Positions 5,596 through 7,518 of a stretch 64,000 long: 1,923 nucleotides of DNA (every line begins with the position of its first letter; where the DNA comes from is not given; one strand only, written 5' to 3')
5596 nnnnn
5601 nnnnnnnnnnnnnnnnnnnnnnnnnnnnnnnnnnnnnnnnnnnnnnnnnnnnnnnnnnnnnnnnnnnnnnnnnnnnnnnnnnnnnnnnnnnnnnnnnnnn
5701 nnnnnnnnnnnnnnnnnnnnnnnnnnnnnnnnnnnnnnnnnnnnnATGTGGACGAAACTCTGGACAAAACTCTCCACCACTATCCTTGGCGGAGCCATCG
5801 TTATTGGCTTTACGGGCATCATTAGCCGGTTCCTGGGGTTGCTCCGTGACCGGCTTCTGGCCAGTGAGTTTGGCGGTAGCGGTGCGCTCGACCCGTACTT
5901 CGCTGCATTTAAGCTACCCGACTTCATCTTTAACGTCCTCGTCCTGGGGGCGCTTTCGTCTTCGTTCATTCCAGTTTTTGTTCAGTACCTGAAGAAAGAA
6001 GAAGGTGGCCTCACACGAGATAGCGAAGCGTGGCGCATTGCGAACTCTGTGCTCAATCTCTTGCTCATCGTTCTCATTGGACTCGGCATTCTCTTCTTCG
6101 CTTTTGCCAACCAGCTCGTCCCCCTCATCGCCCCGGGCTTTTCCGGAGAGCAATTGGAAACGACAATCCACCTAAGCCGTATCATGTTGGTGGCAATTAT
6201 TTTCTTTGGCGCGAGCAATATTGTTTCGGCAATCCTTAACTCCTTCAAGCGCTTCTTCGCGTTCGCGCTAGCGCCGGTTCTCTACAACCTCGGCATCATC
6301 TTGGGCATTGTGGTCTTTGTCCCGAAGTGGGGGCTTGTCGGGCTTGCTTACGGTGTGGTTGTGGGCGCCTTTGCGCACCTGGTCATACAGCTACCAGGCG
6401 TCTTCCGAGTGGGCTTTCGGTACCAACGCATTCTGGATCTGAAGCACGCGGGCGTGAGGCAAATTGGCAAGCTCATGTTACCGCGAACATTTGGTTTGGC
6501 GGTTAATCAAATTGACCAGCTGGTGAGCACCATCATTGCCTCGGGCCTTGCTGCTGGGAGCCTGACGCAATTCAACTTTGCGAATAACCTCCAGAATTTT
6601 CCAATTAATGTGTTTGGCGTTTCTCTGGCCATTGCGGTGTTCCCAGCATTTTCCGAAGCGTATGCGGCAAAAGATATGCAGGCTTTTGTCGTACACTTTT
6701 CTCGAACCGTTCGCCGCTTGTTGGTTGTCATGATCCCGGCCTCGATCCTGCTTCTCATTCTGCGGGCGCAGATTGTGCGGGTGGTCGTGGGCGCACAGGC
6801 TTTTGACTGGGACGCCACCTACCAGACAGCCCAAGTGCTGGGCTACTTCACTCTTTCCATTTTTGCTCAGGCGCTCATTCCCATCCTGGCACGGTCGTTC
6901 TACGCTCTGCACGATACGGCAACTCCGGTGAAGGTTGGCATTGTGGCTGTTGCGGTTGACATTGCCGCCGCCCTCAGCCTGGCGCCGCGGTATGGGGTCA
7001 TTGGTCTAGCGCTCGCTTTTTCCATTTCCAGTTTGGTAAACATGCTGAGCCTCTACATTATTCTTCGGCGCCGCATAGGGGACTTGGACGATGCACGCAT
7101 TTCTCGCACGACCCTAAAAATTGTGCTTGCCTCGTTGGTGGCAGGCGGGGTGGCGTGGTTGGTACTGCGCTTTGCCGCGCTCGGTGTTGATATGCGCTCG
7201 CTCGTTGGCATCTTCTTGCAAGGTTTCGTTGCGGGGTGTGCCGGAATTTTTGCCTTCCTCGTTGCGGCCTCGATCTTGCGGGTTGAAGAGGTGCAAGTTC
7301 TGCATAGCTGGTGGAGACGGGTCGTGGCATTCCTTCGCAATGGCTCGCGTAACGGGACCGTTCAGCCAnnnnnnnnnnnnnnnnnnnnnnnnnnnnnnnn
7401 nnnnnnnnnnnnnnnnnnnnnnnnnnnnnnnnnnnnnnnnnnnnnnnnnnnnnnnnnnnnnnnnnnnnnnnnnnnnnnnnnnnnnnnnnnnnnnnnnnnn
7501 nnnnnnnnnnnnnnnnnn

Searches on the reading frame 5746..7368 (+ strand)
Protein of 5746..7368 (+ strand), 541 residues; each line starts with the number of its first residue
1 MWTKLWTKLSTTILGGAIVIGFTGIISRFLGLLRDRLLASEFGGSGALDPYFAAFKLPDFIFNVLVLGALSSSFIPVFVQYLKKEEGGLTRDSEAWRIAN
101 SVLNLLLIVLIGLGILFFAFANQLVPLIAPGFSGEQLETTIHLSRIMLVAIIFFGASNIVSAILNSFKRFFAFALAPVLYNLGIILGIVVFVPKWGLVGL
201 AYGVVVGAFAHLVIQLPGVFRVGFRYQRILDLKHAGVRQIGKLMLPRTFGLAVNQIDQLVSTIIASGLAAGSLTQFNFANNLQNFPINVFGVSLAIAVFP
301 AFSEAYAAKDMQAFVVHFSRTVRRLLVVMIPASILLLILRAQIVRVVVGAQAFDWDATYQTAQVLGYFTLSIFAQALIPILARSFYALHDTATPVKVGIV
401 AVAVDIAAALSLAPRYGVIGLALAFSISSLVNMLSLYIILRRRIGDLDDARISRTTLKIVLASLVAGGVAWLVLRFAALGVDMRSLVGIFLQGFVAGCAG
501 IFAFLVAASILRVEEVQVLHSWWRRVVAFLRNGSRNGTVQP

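Call 12: find_related_loci(query=window:5746-7368:+, collection=genome_contigs, flank=4000)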
Query window:5746-7368:+ (541 aa) in genome_contigs; peptide patterns used: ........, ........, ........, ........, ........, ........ (x = any residue, [..] = any of these).
191 stretches matched a pattern; 77 encode a relative of the query (tblastn E <= 1e-3); 77 distinct loci.
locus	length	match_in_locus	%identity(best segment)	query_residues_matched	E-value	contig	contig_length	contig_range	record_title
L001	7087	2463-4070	90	1-536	0e+0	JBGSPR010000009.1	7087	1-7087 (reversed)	MAG: Patescibacteria group bacterium isolate JTS-AC309 k141_2639840, whole genome shotgun sequence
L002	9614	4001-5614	83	1-539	0e+0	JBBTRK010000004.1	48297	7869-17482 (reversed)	MAG: Patescibacteria group bacterium isolate H52-bin111_1 H52_bin111_1_000000000004, whole genome shotgun sequence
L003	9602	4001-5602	84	1-534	0e+0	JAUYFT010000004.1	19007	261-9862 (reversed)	MAG: bacterium isolate C21_metabat.bin.3 C21_k141_396530, whole genome shotgun sequence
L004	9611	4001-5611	83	1-539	0e+0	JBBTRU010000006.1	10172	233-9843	MAG: Patescibacteria group bacterium isolate H51-bin156_1 H51_bin156_1_000000000006, whole genome shotgun sequence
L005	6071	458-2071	75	1-538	0e+0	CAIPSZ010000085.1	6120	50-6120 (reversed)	Candidatus Kerfeldbacteria bacterium isolate T7-022_bin-570 genome assembly, contig: bin-570:085/195, whole genome shotg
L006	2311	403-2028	40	3-525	4e-108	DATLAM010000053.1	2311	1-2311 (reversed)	MAG TPA_asm: Candidatus Bathyarchaeia archaeon isolate SMAG_U14271 k141_2474118, whole genome shotgun sequence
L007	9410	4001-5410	39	4-475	3e-93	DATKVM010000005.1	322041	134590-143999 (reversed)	MAG TPA_asm: Patescibacteria group bacterium isolate SMAG_U14133 k141_373655, whole genome shotgun sequence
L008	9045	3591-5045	38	25-524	2e-92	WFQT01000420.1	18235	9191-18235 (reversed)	MAG: Anaerolineae bacterium isolate S014_12 k151_48646, whole genome shotgun sequence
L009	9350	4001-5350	40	17-471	8e-89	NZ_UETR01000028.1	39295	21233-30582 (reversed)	Candidatus Amarolinea aalborgensis isolate MQ180409-418_S418_L100 28, whole genome shotgun sequence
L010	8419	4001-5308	41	25-468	1e-87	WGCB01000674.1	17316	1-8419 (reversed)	MAG: Caldilineaceae bacterium isolate S144_5 k151_527465, whole genome shotgun sequence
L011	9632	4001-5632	37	4-532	3e-86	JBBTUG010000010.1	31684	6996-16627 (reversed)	MAG: Patescibacteria group bacterium isolate H41-bin267_1 H41_bin267_1_000000000010, whole genome shotgun sequence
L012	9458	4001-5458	40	25-524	5e-86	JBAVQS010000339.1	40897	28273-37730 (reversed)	MAG: Anaerolineae bacterium isolate MFD03971_ilm_asm_bin21 k127_418668, whole genome shotgun sequence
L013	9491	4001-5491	38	17-525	4e-84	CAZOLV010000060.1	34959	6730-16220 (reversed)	MAG TPA_asm: uncultured Anaerolineae bacterium isolate binchicken_co16_159 genome assembly, contig: NODE_2044_length_349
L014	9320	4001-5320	40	25-468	4e-84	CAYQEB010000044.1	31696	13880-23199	MAG TPA_asm: uncultured Caldilineaceae bacterium isolate SRP163575_co1_77 genome assembly, contig: NODE_2739_length_3169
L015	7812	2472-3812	38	25-469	9e-83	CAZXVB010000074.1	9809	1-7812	MAG TPA_asm: uncultured Anaerolineales bacterium isolate binchicken_co256_477 genome assembly, contig: NODE_18912_length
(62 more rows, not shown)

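Call 30: find_homologous_proteins(query=window:5746-7368:+, max_evalue=1e-80)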
Query window:5746-7368:+ (541 aa): 3202 proteins with E <= 1e-80 among 8000 candidates; the best 120 are listed.
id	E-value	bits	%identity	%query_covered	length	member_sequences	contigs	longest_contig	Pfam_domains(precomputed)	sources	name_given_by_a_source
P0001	0.0e+0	1133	100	100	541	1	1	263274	PF01554.24,PF03023.20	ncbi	-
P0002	0.0e+0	1023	90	99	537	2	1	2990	PF01554.24,PF03023.20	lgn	-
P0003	2.7e-285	965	85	99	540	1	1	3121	PF01554.24,PF03023.20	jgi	jgi:putative peptidoglycan lipid II flippase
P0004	8.0e-281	951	83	100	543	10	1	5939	PF01554.24,PF03023.20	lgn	-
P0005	8.5e-279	944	83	99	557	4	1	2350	PF01554.24,PF03023.20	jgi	-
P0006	1.0e-276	937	83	100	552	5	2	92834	PF01554.24,PF03023.20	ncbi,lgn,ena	-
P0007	4.8e-269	912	81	100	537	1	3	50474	PF01554.24,PF03023.20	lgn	-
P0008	2.7e-268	909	81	100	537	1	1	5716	PF01554.24,PF03023.20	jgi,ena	-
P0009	2.5e-258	876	75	99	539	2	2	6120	PF01554.24,PF03023.20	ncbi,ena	-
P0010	9.7e-256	868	77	99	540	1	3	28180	PF01554.24,PF03023.20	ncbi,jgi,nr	ncbi:murein biosynthesis integral membrane protein MurJ [Candidatus Parcubacteria bacterium]|jgi:put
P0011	1.6e-255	867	76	100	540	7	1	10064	PF01554.24,PF03023.20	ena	-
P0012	3.6e-209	714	66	98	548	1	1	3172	PF01554.24,PF13440.12,PF03023.20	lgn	-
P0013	1.9e-208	712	65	97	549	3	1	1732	PF01943.23,PF01554.24,PF13440.12,PF03023.20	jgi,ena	-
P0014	3.2e-206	704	65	97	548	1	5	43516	PF01554.24,PF13440.12,PF03023.20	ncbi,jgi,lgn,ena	-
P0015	7.1e-206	703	65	97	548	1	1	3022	PF01554.24,PF13440.12,PF03023.20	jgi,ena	-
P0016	2.0e-205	702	65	97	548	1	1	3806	PF01554.24,PF13440.12,PF03023.20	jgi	-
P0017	2.0e-205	702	63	98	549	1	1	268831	PF01554.24,PF13440.12,PF03023.20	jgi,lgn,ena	-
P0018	3.9e-204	698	60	99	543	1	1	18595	PF01554.24,PF13440.12,PF03023.20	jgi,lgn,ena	-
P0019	6.6e-204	697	61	99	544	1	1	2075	PF01554.24,PF13440.12,PF03023.20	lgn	-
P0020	9.7e-202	690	61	99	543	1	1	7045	PF01554.24,PF13440.12,PF03023.20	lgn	-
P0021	2.2e-200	685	63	98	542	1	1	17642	PF01943.23,PF01554.24,PF13440.12,PF03023.20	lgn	-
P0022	7.1e-198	677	59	100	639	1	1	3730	PF01554.24,PF13440.12,PF03023.20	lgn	-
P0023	2.3e-197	675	57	100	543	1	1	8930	PF01943.23,PF01554.24,PF03023.20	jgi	jgi:putative peptidoglycan lipid II flippase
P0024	6.4e-197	674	57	99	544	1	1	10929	PF01554.24,PF13440.12,PF03023.20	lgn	-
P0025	3.2e-196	671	59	99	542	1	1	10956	PF01554.24,PF13440.12,PF03023.20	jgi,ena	-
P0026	6.0e-196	671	59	99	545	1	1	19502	PF01554.24,PF13440.12,PF03023.20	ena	-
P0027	8.4e-196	670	58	99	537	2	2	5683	PF01554.24,PF13440.12,PF03023.20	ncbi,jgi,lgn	ncbi:MAG: murein biosynthesis integral membrane protein MurJ [Patescibacteria group bacterium]|jgi:p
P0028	1.9e-195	669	61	98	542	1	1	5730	PF01554.24,PF13440.12,PF03023.20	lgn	-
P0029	6.5e-195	667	60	99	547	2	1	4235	PF01554.24,PF13440.12,PF03023.20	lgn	-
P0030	8.1e-195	667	59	99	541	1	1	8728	PF01554.24,PF13440.12,PF03023.20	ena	-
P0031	9.5e-195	667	58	99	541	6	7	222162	PF01554.24,PF13440.12,PF03023.20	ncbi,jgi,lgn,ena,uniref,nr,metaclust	ncbi:MAG: murein biosynthesis integral membrane protein MurJ [Candidatus Kerfeldbacteria bacterium R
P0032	6.4e-194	664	62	97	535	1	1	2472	PF01943.23,PF01554.24,PF03023.20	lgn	-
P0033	6.5e-193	661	59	99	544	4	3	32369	PF01554.24,PF13440.12,PF03023.20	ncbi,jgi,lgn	-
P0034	1.2e-192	660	56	100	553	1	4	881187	PF01554.24,PF13440.12,PF03023.20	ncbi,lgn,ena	-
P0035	1.3e-192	660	58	99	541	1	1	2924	PF01554.24,PF13440.12,PF03023.20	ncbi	ncbi:MAG: murein biosynthesis integral membrane protein MurJ [Parcubacteria group bacterium]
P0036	3.8e-192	658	57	99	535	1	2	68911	PF01554.24,PF13440.12,PF03023.20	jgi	-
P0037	2.0e-191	656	59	96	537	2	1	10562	PF01554.24,PF13440.12,PF03023.20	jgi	jgi:putative peptidoglycan lipid II flippase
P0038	3.6e-191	655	58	99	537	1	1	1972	PF01554.24,PF03023.20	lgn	-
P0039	2.6e-190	652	59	95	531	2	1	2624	PF01554.24,PF13440.12,PF03023.20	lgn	-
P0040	4.2e-190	651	57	100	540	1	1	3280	PF01554.24,PF13440.12,PF03023.20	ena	-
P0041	9.8e-190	650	57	100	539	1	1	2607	PF13440.12,PF03023.20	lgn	-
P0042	1.4e-189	650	56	100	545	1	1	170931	PF13440.12,PF03023.20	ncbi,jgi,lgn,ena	ncbi:MAG: murein biosynthesis integral membrane protein MurJ [Patescibacteria group bacterium]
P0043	2.1e-189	649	57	100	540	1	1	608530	PF01943.23,PF01554.24,PF13440.12,PF03023.20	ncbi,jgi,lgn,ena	ncbi:MAG: murein biosynthesis integral membrane protein MurJ [Patescibacteria group bacterium]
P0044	2.3e-189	649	56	100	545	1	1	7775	PF13440.12,PF03023.20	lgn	-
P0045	3.2e-189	648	56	99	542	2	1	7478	PF01554.24,PF03023.20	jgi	-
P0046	9.3e-189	647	57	99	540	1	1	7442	PF01554.24,PF13440.12,PF03023.20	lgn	-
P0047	2.8e-188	645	60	97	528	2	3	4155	PF01554.24,PF13440.12,PF03023.20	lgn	-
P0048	3.0e-188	645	56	100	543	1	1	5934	PF01554.24,PF03023.20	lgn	-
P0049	5.6e-188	644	58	97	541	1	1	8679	PF01554.24,PF03023.20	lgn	-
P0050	1.1e-187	643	56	100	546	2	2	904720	PF01554.24,PF13440.12,PF03023.20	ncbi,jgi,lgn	ncbi:MAG: murein biosynthesis integral membrane protein MurJ [Patescibacteria group bacterium]|jgi:p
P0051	1.3e-187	643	56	99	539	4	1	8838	PF01554.24,PF13440.12,PF03023.20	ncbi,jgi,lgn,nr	ncbi:murein biosynthesis integral membrane protein MurJ [Patescibacteria group bacterium]|nr:murein 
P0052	5.4e-187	641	58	99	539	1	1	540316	PF01554.24,PF13440.12,PF03023.20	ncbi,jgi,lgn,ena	ncbi:MAG: murein biosynthesis integral membrane protein MurJ [Patescibacteria group bacterium]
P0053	8.8e-187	640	57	99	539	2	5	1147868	PF01554.24,PF13440.12,PF03023.20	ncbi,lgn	ncbi:MAG: murein biosynthesis integral membrane protein MurJ [Patescibacteria group bacterium]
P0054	1.1e-186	640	57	99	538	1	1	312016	PF01943.23,PF01554.24,PF13440.12,PF03023.20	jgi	-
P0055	2.8e-186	639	57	100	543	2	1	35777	PF13440.12,PF03023.20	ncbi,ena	ncbi:MAG: murein biosynthesis integral membrane protein MurJ [Patescibacteria group bacterium]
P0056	9.1e-186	637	57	100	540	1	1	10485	PF01554.24,PF03023.20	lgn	-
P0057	1.6e-185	636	55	100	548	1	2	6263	PF01554.24,PF03023.20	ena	-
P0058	1.7e-185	636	57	99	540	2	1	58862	PF01943.23,PF01554.24,PF13440.12,PF03023.20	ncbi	-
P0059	2.2e-185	636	55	100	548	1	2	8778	PF01554.24,PF03023.20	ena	-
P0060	2.8e-185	635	55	99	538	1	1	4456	PF01943.23,PF01554.24,PF13440.12,PF03023.20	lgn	-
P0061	1.1e-183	630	55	100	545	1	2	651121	PF01554.24,PF13440.12,PF03023.20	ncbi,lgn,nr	ncbi:MAG: murein biosynthesis integral membrane protein MurJ [Patescibacteria group bacterium]|nr:mu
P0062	5.1e-183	628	55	99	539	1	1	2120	PF01554.24,PF13440.12,PF03023.20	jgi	-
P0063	8.7e-183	627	54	99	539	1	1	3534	PF01554.24,PF13440.12,PF03023.20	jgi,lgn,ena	-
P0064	8.0e-181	621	56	99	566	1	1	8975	PF01554.24,PF13440.12,PF03023.20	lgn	-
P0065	9.2e-181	620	56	97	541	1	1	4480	PF01554.24,PF13440.12,PF03023.20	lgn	-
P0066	7.3e-180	617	55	99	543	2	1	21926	PF01943.23,PF01554.24,PF03023.20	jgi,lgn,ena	-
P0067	2.2e-179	616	55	99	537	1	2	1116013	PF01554.24,PF13440.12,PF03023.20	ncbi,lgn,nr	ncbi:MAG: murein biosynthesis integral membrane protein MurJ [Candidatus Kerfeldbacteria bacterium]|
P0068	2.2e-179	616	55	100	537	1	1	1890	PF01943.23,PF01554.24,PF13440.12,PF03023.20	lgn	-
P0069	2.5e-178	612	54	100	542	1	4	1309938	PF01554.24,PF13440.12,PF03023.20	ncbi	ncbi:MAG: murein biosynthesis integral membrane protein MurJ [Candidatus Kerfeldbacteria bacterium]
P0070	1.6e-177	610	57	96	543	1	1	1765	PF01554.24,PF03023.20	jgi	-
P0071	5.5e-176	605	55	99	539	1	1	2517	PF01554.24,PF03023.20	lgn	-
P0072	1.0e-175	604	56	98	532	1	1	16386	PF01554.24,PF03023.20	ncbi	ncbi:MAG: murein biosynthesis integral membrane protein MurJ [Patescibacteria group bacterium]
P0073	5.5e-174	598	54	99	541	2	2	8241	PF03023.20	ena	-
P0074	5.9e-174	598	53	98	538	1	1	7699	PF01554.24,PF13440.12,PF03023.20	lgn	-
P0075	2.1e-173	596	55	99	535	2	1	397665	PF01554.24,PF13440.12,PF03023.20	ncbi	-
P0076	6.4e-173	595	53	99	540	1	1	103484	PF01943.23,PF01554.24,PF13440.12,PF03023.20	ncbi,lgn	ncbi:MAG: murein biosynthesis integral membrane protein MurJ [bacterium]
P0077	7.2e-173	594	54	99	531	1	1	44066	PF01554.24,PF03023.20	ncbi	ncbi:murein biosynthesis integral membrane protein MurJ [Patescibacteria group bacterium]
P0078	8.1e-173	594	54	99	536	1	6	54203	PF01554.24,PF13440.12,PF03023.20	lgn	-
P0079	1.6e-172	593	54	99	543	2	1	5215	PF01554.24,PF03023.20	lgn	-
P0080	1.7e-172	593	53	98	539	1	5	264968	PF01554.24,PF03023.20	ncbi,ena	-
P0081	2.2e-172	593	54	99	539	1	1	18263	PF01554.24,PF13440.12,PF03023.20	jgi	jgi:putative peptidoglycan lipid II flippase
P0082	3.8e-172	592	56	99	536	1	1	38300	PF01554.24,PF03023.20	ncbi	ncbi:MAG: murein biosynthesis integral membrane protein MurJ [bacterium]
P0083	9.5e-172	591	53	99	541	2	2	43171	PF01554.24,PF03023.20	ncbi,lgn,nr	ncbi:murein biosynthesis integral membrane protein MurJ [Patescibacteria group bacterium]|nr:murein 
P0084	2.2e-171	590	52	98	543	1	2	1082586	PF01943.23,PF01554.24,PF13440.12,PF03023.20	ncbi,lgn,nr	ncbi:MAG: murein biosynthesis integral membrane protein MurJ [Candidatus Nomurabacteria bacterium]|n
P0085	2.8e-171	589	54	99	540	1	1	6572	PF01554.24,PF13440.12,PF03023.20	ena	-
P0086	3.8e-171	589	52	100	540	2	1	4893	PF01554.24,PF03023.20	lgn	-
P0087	2.0e-170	586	55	96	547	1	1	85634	PF01554.24,PF13440.12,PF03023.20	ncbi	-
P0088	4.6e-170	585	55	96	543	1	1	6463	PF01554.24,PF03023.20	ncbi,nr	ncbi:MAG: murein biosynthesis integral membrane protein MurJ [Patescibacteria group bacterium]|nr:mu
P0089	4.7e-170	585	55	99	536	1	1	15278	PF01554.24,PF03023.20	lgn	-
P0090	9.3e-170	584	55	97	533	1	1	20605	PF01554.24,PF13440.12,PF03023.20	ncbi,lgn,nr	ncbi:MAG: murein biosynthesis integral membrane protein MurJ [bacterium]|nr:murein biosynthesis inte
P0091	9.3e-170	584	55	96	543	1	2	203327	PF01554.24,PF03023.20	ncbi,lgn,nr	ncbi:MAG: murein biosynthesis integral membrane protein MurJ [Patescibacteria group bacterium]|nr:mu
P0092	1.2e-169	584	53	98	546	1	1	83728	PF01554.24,PF03023.20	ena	-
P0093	2.0e-169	583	57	97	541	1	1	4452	PF01554.24,PF13440.12,PF03023.20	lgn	-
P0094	2.3e-169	583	53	98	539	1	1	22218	PF01554.24,PF13440.12,PF03023.20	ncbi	-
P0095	5.4e-169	582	55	96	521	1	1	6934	PF01554.24,PF13440.12,PF03023.20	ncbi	-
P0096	5.5e-169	582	53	99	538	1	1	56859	PF01554.24,PF03023.20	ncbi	-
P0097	3.8e-168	579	56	95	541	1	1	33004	PF01554.24,PF13440.12,PF03023.20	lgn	-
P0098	1.6e-167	577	53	99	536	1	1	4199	PF01554.24,PF03023.20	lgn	-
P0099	7.4e-167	575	53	98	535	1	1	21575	PF01554.24,PF13440.12,PF03023.20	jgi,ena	-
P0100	7.6e-167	575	53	96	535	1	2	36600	PF01943.23,PF01554.24,PF03023.20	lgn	-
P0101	9.1e-167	574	54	99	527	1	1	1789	PF01554.24,PF03023.20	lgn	-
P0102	2.0e-166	573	54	99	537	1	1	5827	PF01554.24,PF03023.20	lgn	-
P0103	2.1e-165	570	52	94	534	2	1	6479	PF03023.20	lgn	-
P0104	5.7e-165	568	56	90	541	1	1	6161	PF01554.24,PF03023.20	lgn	-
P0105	7.6e-165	568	54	95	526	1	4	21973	PF01554.24,PF03023.20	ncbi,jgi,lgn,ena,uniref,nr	ncbi:MAG: murein biosynthesis integral membrane protein MurJ [Candidatus Kerfeldbacteria bacterium C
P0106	1.6e-164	567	53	98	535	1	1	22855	PF01943.23,PF01554.24,PF03023.20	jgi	-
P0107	3.0e-164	566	52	97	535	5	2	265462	PF01554.24,PF03023.20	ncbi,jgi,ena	ncbi:MAG: murein biosynthesis integral membrane protein MurJ [Patescibacteria group bacterium]|jgi:p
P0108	4.1e-164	565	53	99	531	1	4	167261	PF01554.24,PF13440.12,PF03023.20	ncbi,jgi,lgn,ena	-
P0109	5.2e-164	565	53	98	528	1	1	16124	PF01943.23,PF01554.24,PF13440.12,PF03023.20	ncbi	ncbi:MAG: murein biosynthesis integral membrane protein MurJ [Patescibacteria group bacterium]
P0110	8.7e-164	564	51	99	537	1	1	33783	PF01554.24,PF13440.12,PF03023.20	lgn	-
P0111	3.7e-163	562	51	99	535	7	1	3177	PF01554.24,PF03023.20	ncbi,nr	ncbi:murein biosynthesis integral membrane protein MurJ [Patescibacteria group bacterium]|nr:murein 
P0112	4.9e-163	562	63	77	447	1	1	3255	PF01554.24,PF13440.12,PF03023.20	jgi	-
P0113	1.2e-162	561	53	99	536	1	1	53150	PF01554.24,PF03023.20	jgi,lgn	-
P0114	1.5e-162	560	53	98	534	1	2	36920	PF01554.24,PF13440.12,PF03023.20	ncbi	-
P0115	2.3e-162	560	53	99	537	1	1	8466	PF01554.24,PF03023.20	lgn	-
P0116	2.6e-162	560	53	97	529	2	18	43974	PF01554.24,PF03023.20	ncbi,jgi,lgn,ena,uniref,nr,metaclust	ncbi:MAG: murein biosynthesis integral membrane protein MurJ [Candidatus Kerfeldbacteria bacterium C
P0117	3.5e-162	559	51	99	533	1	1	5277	PF01554.24,PF03023.20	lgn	-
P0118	5.4e-162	559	53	97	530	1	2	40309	PF01943.23,PF01554.24,PF13440.12,PF03023.20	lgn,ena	-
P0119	1.3e-161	557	52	97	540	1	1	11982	PF01554.24,PF03023.20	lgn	-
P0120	4.1e-161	556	52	97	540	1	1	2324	PF03023.20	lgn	-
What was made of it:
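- Checked: A database protein of exactly 541 aa matches this start (P0001, call 30).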

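Call 31: find_encoding_contigs(protein=P0014, flank=3000, max_places=2)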
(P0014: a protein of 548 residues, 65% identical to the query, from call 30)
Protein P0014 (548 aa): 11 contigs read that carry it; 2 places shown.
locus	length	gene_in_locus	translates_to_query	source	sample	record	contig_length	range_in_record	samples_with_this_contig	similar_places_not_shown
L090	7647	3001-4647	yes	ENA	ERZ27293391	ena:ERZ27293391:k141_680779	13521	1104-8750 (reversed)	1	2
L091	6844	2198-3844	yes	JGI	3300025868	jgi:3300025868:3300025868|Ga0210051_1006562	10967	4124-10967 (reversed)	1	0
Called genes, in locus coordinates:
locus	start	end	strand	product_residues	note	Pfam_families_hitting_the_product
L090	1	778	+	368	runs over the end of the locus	PF13439:Glyco_transf_4, PF13579:Glyco_trans_4_4 (faint), PF20706:GT4-conflict, PF00534:Glycos_transf_1, PF13692:Glyco_trans_1_4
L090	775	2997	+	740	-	PF13196:DUF4012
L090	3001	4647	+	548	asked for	PF03023:MurJ, PF13440:Polysacc_synt_3, PF01554:MatE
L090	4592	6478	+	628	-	PF00009:GTP_EFTU, PF03144:GTP_EFTU_D2, PF14492:EFG_III (faint), PF00679:EFG_C, PF06421:LepA_C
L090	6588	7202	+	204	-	PF03703:bPH_2 (weak)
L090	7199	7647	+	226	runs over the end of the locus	-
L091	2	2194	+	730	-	?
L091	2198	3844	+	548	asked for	PF03023:MurJ, PF13440:Polysacc_synt_3, PF01554:MatE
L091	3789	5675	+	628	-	PF00009:GTP_EFTU, PF03144:GTP_EFTU_D2, PF14492:EFG_III (faint), PF00679:EFG_C, PF06421:LepA_C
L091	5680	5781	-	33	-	-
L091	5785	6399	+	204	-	PF03703:bPH_2 (weak)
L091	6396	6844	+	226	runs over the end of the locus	-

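Call 32: find_encoding_contigs(protein=P0017, flank=3000, max_places=2)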
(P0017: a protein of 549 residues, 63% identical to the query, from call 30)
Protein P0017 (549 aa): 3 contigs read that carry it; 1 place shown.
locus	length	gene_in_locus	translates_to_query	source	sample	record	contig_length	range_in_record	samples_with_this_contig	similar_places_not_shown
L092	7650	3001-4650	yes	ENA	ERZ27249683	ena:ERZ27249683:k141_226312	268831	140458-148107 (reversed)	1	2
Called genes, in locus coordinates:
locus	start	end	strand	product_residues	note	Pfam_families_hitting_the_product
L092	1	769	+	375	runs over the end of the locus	PF13439:Glyco_transf_4, PF13579:Glyco_trans_4_4 (faint), PF00534:Glycos_transf_1, PF13692:Glyco_trans_1_4, PF20706:GT4-conflict, PF13524:Glyco_trans_1_2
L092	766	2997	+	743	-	PF13196:DUF4012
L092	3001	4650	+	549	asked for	PF03023:MurJ, PF13440:Polysacc_synt_3, PF01554:MatE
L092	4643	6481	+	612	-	PF00009:GTP_EFTU, PF03144:GTP_EFTU_D2, PF14492:EFG_III (faint), PF00679:EFG_C, PF06421:LepA_C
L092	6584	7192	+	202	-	PF03703:bPH_2 (weak)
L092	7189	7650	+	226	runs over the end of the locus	-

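Call 33: find_encoding_contigs(protein=P0010, flank=3000, max_places=2)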
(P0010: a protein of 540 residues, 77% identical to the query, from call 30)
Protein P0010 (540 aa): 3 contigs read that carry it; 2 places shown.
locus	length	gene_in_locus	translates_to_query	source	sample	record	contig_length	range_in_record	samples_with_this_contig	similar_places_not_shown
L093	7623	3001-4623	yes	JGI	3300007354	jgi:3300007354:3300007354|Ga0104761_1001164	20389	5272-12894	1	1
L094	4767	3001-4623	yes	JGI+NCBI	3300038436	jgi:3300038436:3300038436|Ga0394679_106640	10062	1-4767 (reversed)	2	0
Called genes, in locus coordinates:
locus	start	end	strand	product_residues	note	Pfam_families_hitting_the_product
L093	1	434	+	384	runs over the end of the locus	-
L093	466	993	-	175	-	-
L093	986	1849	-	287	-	-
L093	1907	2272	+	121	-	-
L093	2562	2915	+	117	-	-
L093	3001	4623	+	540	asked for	PF03023:MurJ, PF01554:MatE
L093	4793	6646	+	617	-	PF00009:GTP_EFTU, PF03144:GTP_EFTU_D2, PF00679:EFG_C, PF06421:LepA_C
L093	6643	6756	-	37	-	-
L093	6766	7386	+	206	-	PF03703:bPH_2 (weak)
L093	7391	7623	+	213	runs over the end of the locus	-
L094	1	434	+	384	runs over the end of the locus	-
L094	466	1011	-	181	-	-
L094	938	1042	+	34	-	-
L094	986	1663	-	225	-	-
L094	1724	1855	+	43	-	-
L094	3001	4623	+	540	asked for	PF03023:MurJ, PF01554:MatE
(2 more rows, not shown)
